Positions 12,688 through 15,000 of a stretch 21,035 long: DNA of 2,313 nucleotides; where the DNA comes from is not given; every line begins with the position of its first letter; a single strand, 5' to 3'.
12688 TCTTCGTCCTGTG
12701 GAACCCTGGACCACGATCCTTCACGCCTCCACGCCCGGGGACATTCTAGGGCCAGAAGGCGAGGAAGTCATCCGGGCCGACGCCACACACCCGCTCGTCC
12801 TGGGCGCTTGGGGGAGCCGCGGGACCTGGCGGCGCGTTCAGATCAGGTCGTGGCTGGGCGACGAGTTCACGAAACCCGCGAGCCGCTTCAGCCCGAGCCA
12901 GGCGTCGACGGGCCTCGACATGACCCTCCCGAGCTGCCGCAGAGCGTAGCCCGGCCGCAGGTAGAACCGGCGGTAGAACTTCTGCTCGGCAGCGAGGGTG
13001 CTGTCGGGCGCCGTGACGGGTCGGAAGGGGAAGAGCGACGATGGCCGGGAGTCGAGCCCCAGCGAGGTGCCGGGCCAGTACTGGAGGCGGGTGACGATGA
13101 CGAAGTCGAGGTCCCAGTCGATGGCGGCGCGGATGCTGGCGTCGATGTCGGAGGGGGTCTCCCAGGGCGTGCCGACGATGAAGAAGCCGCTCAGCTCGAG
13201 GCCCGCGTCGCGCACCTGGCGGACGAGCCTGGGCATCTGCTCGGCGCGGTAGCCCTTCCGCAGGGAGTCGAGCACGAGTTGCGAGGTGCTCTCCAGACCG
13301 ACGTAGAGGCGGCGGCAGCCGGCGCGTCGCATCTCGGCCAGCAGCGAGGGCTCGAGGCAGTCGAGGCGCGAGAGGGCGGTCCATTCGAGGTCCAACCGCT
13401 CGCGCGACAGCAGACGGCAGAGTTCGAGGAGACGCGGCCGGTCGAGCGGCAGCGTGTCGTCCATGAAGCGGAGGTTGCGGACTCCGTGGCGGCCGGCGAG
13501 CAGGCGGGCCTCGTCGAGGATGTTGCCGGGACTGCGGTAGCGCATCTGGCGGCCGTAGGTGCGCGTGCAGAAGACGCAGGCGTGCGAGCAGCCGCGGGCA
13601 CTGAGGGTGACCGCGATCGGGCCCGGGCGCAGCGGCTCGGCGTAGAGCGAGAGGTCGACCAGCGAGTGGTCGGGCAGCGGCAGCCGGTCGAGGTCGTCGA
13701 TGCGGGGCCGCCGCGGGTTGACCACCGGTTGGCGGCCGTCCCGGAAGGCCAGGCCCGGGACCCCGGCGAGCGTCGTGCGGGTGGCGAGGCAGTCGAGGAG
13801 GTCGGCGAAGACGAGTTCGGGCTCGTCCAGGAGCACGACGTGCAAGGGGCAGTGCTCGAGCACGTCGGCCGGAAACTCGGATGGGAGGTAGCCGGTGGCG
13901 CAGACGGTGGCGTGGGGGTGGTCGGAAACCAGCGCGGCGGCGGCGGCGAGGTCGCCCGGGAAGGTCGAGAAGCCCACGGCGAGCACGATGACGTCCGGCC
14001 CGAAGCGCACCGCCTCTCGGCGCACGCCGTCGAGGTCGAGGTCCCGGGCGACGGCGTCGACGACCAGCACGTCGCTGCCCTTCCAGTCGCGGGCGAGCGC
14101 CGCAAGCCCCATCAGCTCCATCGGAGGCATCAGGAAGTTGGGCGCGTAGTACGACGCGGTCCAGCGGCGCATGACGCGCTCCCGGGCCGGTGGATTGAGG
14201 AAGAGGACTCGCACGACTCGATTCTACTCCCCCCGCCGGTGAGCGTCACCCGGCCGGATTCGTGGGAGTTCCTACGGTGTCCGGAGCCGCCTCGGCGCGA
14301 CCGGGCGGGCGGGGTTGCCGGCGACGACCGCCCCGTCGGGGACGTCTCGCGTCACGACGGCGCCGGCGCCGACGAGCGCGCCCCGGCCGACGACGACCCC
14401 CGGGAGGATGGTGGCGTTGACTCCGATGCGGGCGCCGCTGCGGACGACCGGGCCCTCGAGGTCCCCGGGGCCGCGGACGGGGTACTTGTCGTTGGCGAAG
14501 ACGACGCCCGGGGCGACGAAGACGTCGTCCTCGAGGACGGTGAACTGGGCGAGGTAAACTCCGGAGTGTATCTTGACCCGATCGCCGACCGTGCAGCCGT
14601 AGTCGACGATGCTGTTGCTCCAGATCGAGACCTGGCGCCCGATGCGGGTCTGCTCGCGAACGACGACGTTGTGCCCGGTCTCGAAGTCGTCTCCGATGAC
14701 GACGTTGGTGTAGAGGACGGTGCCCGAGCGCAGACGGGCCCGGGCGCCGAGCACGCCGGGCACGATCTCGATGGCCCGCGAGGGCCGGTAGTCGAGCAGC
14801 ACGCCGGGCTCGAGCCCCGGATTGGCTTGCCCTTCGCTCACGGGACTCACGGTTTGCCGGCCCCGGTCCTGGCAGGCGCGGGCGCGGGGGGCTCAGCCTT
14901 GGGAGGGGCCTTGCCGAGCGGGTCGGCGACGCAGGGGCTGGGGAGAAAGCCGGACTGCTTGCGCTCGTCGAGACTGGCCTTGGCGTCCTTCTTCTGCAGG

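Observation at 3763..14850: Arn-like lipid-carrier sugar pathway built from non-canonical parts, with possible transient N-acylation logic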

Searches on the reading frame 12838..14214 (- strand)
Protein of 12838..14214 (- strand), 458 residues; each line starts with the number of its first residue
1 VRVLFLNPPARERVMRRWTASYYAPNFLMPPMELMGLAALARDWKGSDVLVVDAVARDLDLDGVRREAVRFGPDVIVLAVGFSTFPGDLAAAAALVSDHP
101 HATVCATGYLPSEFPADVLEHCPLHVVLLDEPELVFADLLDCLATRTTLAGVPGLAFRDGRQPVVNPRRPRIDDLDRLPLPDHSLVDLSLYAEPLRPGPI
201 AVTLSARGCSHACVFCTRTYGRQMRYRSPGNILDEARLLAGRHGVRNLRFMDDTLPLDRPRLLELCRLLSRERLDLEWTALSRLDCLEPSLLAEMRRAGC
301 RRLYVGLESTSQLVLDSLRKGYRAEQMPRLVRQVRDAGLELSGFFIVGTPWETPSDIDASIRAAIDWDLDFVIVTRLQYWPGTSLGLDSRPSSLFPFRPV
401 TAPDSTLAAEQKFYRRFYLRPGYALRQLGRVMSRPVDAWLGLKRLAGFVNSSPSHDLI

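Call 6: search_protein_families(library=pfam, proteins=[window:12838-14214:-], max_evalue=0.01)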
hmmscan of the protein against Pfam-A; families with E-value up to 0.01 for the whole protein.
window:12838-14214:- (458 aa): 2 families
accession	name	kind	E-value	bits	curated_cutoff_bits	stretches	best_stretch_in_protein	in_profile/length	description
PF04055.27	Radical_SAM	-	3.2e-21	76.6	29.5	1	206-362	4-164/166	Radical SAM superfamily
PF02310.24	B12-binding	-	1.1e-05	25.7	32.1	1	28-139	11-120/121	B12 binding domain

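Call 7: search_protein_families(library=ncbifam, proteins=[window:12838-14214:-], max_evalue=0.01)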
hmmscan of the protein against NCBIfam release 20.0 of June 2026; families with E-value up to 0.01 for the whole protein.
window:12838-14214:- (458 aa): 27 families (the best 25 are shown)
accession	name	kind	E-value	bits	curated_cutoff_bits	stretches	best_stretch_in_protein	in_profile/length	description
TIGR03471.1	HpnJ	equivalog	1.6e-41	142.7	577.6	1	1-385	1-383/472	hopanoid biosynthesis associated radical SAM protein HpnJ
TIGR02026.1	BchE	equivalog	3.6e-37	128.4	481.35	1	29-385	20-383/497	magnesium-protoporphyrin IX monomethyl ester anaerobic oxidative cyclase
NF050148.1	rSAM_ApyD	equivalog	6.6e-31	107.4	750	1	84-360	86-359/645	RiPP biosynthesis radical SAM protein ApyD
TIGR04479.1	bcpD_PhpK_rSAM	subfamily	1.6e-27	96.1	600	1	135-361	183-403/504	PhpK family radical SAM P-methyltransferase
TIGR04014.1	B12_SAM_MJ_0865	equivalog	3.3e-25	88.8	360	1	95-386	60-355/434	methyl-coenzyme M reductase glutamine C-methyltransferase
NF038361.1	rSAM_Sden_1168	equivalog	3.8e-23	81.9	575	1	101-363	170-447/560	Sden_1168 family B12-binding radical SAM P-methyltransferase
TIGR04385.1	B12_rSAM_cofa1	equivalog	6.1e-23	81.7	450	1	99-362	97-359/438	B12 lower ligand biosynthesis radical SAM protein BzaD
TIGR04072.2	rSAM_ladder_B12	equivalog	2.7e-22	79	360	1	205-361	185-343/443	lipid biosynthesis B12-binding/radical SAM protein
NF033070.1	rSAM_AprD4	equivalog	1.2e-19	70.6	500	1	26-363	37-362/456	AprD4 family radical SAM diol-dehydratase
TIGR03975.1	rSAM_ocin_1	subfamily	6.1e-19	68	281.85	1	126-356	184-419/606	RiPP maturation radical SAM C-methyltransferase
TIGR04295.1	B12_rSAM_oligo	hypoth_equivalog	2.8e-16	59.2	400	1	31-323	25-317/422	TIGR04295 family B12-binding domain-containing radical SAM protein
TIGR04013.1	B12_SAM_MJ_1487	hypoth_equivalog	4.8e-16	58.6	251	2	80-251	49-203/382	TIGR04013 family B12-binding domain/radical SAM domain-containing protein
NF040546.1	rSAM_CUAEP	equivalog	1.8e-14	53.3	500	1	91-356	67-330/468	CUAEP/CCAEP-tail radical SAM (seleno)protein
TIGR04367.1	HpnR_B12_rSAM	equivalog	2.3e-13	49.5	650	1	31-353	22-339/490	hopanoid C-3 methylase HpnR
NF040542.1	rSAM_RCCLKC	equivalog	5.9e-13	48.7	450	1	82-358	59-341/423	arsinothricin biosynthesis radical SAM protein ArsL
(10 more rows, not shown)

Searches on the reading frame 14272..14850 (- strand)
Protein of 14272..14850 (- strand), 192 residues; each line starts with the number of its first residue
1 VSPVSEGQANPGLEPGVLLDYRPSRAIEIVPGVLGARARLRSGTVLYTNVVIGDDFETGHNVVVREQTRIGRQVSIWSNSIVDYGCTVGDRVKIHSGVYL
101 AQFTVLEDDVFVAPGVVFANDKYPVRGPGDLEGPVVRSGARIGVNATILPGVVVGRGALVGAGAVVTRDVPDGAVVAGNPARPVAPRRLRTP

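Call 6: search_protein_families(library=pfam, proteins=[window:14272-14850:-], max_evalue=0.01)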
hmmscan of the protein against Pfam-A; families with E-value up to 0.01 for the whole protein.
window:14272-14850:- (192 aa): 6 families
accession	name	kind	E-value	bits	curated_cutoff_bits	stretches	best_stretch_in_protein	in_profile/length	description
PF00132.30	Hexapep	-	6.2e-24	83.1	27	3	133-168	1-36/36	Bacterial transferase hexapeptide (six repeats)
PF14602.12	Hexapep_2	-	4.5e-10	39.5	27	2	140-168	8-34/34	Hexapeptide repeat of succinyl-transferase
PF25084.1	LbH_EIF2B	-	5.7e-10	39.6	54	1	48-117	8-75/105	EIF2B subunit epsilon LbH domain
PF25247.1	LbH_GLGC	-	8.7e-07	29.4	27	1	28-117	28-122/135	GLGC left-handed parallel beta-helix domain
PF25087.1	GMPPB_C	-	4.8e-06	26.7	39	1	37-114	10-85/110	GMPPB C-terminal domain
PF24894.1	Hexapep_GlmU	-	0.0014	19.1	23.3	0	44-94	35-83/104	GlmU-like, C-terminal hexapeptide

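Call 7: search_protein_families(library=ncbifam, proteins=[window:14272-14850:-], max_evalue=0.01)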
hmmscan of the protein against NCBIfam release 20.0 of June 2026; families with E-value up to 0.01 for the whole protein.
window:14272-14850:- (192 aa): 49 families (the best 25 are shown)
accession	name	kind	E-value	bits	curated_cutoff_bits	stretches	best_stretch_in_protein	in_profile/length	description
TIGR03570.1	NeuD_NnaD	subfamily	9.3e-24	84.1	160.8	2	136-182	156-202/202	NeuD/PglB/VioB family sugar acetyltransferase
TIGR03532.1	DapD_Ac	equivalog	6.1e-17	62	231.75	1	62-184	93-211/231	2,3,4,5-tetrahydropyridine-2,6-dicarboxylate N-acetyltransferase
NF002060.0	PRK00892.1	subfamily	9.5e-15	54.5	207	1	38-100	120-182/345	UDP-3-O-(3-hydroxymyristoyl)glucosamine N-acyltransferase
NF058585.1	HptprglPActTf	PfamEq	2e-14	53.5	300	1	140-185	113-158/172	heptaprenylglyceryl phosphate O-acetyltransferase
TIGR01853.1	lipid_A_lpxD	equivalog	2.8e-14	52.8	242.5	1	42-121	97-176/325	UDP-3-O-(3-hydroxymyristoyl)glucosamine N-acyltransferase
NF007240.0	PRK09677.1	equivalog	1e-13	51.2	243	1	131-182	128-179/192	putative lipopolysaccharide biosynthesis O-acetyl transferase WbbJ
TIGR03308.1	phn_thr-fam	hypoth_equivalog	2.5e-13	50.4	201.65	1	141-187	116-162/204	phosphonate metabolim protein, transferase hexapeptide repeat family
TIGR04016.1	WcaB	equivalog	4.2e-13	49.1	194.65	1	85-182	47-141/146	colanic acid biosynthesis acetyltransferase WcaB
NF007564.0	PRK10191.1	equivalog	3.1e-12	46.3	196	1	85-182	63-157/162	colanic acid biosynthesis acetyltransferase WcaB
NF007499.0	PRK10092.1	equivalog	6.7e-12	45.6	314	2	108-183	98-179/183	maltose O-acetyltransferase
NF000311.1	Vat_ABCDEFH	equivalog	5.1e-11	42.5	300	1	138-187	115-164/201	Vat family streptogramin A O-acetyltransferase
NF041874.1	EPS_EpsC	equivalog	7.6e-11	42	150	1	82-184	64-164/168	serine O-acetyltransferase EpsC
TIGR01172.1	cysE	equivalog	1.2e-10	41.7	210.65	1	86-182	68-162/162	serine O-acetyltransferase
NF007797.0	PRK10502.1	subfamily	1.7e-10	40.8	192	1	58-188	55-180/183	WcaF family extracellular polysaccharide biosynthesis acetyltransferase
NF003657.0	PRK05289.1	equivalog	1.9e-10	40.3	226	2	34-82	18-66/264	acyl-ACP--UDP-N-acetylglucosamine O-acyltransferase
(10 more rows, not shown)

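Call 57: search_solved_structures(query=window:14272-14850:-, max_evalue=0.00001)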
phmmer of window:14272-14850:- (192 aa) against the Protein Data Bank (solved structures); distinct sequences matched with E-value up to 0.00001: 83 (the best 60 are shown).
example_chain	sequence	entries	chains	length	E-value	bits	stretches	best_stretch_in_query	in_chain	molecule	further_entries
3fs8_A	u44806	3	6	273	3.5e-40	140.9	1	18-186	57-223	QdtC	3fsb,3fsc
4mzu_A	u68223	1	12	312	1.8e-29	106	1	52-183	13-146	WxcM-like protein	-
7s3u_A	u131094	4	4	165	2e-23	86.3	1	63-170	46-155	N-acetyltransferase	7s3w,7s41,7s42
7s43_A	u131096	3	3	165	2e-23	86.3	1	63-170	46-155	N-acetyltransferase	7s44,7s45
3mqg_A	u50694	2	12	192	3.3e-22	82.3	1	52-184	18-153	Lipopolysaccharides biosynthesis acetyltransferase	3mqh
3srt_A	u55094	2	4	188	5.2e-13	52.3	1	44-184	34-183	Maltose O-acetyltransferase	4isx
3cj8_A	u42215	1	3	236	5.2e-12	49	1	62-184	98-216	2,3,4,5-tetrahydropyridine-2,6-dicarboxylate N-acetyltransferase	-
3ftt_A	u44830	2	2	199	7.1e-12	48.6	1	80-184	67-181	Putative acetyltransferase SACOL2570 | Galactoside O-acetyltransferase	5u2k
3v4e_A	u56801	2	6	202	7.4e-12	48.5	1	80-184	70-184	Galactoside O-acetyltransferase | Putative acetyltransferase SACOL2570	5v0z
4egg_A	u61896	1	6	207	7.8e-12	48.5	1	80-184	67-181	Putative acetyltransferase SACOL2570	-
4dcl_A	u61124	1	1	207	7.9e-12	48.4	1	80-184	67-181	Putative acetyltransferase SACOL2570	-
2ic7_A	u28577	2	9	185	1.2e-11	47.9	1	68-184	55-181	Maltose transacetylase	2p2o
3r8y_A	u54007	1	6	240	1.7e-11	47.4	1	62-184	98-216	2,3,4,5-tetrahydropyridine-2,6-dicarboxylate N-acetyltransferase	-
6ag8_C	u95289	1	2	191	1.2e-10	44.5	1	107-184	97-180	Maltose O-acetyltransferase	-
1ocx_A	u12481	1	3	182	1.6e-10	44.1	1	107-184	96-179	MALTOSE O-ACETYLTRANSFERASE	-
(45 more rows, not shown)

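Call 74: find_homologous_proteins(query=window:14272-14850:-, max_evalue=1e-20)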
Query window:14272-14850:- (192 aa): 4462 proteins with E <= 1e-20 among 8000 candidates; the best 120 are listed.
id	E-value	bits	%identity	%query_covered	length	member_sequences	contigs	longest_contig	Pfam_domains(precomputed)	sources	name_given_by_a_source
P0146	2.6e-116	404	97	100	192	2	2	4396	PF14602.13,PF00132.31,PF25087.2,PF25247.2,PF25084.2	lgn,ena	-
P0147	2.7e-97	342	86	95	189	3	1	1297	PF14602.13,PF00132.31,PF25087.2,PF25084.2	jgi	jgi:acetyltransferase-like isoleucine patch superfamily enzyme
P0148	3.5e-93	329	61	78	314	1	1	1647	PF14602.13,PF00132.31,PF25087.2,PF25247.2,PF25084.2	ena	-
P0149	5.4e-67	243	66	95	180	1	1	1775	PF14602.13,PF00132.31,PF25087.2,PF25084.2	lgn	-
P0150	1.3e-65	239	62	96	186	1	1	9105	PF14602.13,PF00132.31,PF25087.2,PF25084.2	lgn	-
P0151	1.5e-65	238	65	90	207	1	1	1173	PF14602.13,PF00132.31,PF25087.2,PF25247.2,PF25084.2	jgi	jgi:acetyltransferase-like isoleucine patch superfamily enzyme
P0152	2.5e-65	238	62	90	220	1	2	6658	PF14602.13,PF00132.31,PF25087.2,PF25084.2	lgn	-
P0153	6.1e-65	236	64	92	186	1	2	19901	PF14602.13,PF00132.31,PF25087.2,PF25084.2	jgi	-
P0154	7.2e-65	236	65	90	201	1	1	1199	PF14602.13,PF00132.31,PF25087.2,PF25247.2,PF25084.2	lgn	-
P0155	9.4e-65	236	64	90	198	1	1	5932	PF14602.13,PF00132.31,PF25087.2,PF25247.2,PF25084.2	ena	-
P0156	9.5e-65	236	69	90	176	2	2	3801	PF14602.13,PF00132.31,PF25087.2,PF25084.2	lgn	-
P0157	1.9e-64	235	64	91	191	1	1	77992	PF14602.13,PF00132.31,PF25087.2,PF25084.2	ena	-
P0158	2.6e-64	234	64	89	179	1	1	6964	PF14602.13,PF00132.31,PF25087.2,PF25247.2,PF25084.2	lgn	-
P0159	2.6e-64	234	62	90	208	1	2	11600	PF14602.13,PF00132.31,PF25087.2,PF25084.2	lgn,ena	-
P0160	3.7e-64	234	63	89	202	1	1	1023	PF14602.13,PF00132.31,PF25087.2,PF25084.2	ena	-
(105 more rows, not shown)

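Call 76: find_encoding_contigs(protein=P0157, flank=10000, max_places=1)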
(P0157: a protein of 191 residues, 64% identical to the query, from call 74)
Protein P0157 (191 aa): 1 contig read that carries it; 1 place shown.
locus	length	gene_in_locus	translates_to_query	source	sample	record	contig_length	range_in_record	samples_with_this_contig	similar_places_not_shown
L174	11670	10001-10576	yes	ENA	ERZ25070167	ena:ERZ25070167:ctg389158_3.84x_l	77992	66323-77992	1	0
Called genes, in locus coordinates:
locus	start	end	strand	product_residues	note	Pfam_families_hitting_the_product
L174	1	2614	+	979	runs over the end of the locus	PF13676:TIR_2, PF05729:NACHT (weak), PF13424:TPR_12 (faint)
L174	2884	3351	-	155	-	PF08238:Sel1 (weak)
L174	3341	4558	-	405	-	PF13265:DUF4056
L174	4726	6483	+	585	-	-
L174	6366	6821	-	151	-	-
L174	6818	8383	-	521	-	PF00890:FAD_binding_2 (faint), PF01266:DAO, PF05199:GMC_oxred_C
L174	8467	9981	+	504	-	PF00884:Sulfatase, PF01663:Phosphodiest (faint)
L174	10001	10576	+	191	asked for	PF25087:GMPPB_C (weak), PF25084:LbH_EIF2B (weak), PF00132:Hexapep, PF14602:Hexapep_2 (weak)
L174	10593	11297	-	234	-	PF00535:Glycos_transf_2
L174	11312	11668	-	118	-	?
